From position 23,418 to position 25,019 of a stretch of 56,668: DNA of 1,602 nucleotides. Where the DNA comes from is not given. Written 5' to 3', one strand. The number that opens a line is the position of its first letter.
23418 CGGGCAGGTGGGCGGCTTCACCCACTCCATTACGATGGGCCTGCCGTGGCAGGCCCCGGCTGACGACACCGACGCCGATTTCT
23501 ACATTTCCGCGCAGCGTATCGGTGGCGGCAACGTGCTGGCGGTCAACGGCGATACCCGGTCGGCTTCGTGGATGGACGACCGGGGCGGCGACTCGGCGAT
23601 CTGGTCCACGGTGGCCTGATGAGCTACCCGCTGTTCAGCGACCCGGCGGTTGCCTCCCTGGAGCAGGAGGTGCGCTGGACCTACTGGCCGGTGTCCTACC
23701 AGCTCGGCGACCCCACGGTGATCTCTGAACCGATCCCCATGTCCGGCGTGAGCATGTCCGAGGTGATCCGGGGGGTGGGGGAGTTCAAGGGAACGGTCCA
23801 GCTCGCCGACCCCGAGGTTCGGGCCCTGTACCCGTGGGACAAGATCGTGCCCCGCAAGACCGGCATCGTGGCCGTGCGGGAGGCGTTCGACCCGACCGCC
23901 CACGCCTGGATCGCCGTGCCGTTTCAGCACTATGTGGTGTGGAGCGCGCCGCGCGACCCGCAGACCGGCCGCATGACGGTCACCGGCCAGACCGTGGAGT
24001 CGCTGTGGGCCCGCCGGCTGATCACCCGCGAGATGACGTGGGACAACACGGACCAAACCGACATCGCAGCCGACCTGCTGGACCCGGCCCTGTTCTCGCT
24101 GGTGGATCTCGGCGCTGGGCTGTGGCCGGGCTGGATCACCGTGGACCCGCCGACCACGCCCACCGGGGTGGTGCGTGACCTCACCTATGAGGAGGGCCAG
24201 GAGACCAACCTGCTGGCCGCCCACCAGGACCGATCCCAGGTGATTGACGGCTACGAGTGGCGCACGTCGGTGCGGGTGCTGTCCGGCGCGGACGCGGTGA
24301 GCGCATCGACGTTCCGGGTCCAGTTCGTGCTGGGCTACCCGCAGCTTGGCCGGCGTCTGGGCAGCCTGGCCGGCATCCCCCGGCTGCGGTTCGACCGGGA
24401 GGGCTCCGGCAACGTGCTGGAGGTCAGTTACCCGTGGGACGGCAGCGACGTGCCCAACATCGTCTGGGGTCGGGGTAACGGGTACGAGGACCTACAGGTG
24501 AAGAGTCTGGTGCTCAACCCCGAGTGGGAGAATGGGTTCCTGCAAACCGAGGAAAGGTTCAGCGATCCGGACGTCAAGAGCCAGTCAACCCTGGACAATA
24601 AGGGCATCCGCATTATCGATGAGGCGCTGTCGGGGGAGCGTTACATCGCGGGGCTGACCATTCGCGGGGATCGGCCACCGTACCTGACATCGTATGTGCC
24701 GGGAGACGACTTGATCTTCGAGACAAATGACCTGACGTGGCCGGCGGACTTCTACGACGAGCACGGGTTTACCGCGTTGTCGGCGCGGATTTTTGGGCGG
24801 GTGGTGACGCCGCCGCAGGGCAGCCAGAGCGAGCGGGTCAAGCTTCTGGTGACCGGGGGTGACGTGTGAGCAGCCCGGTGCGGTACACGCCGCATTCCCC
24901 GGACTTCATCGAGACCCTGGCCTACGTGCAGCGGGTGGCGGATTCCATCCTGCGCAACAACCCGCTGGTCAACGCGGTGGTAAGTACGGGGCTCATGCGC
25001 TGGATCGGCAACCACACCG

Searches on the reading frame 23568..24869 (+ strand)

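Call 12: search_protein_families(library=phrogs, proteins=[window:23568-24869:+], max_evalue=0.001)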
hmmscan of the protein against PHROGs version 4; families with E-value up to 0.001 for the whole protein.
window:23568-24869:+ (433 aa): 1 family
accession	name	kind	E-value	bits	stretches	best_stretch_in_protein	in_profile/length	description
phrog_1885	-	tail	1.1e-17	64.4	1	51-411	27-362/1033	minor tail protein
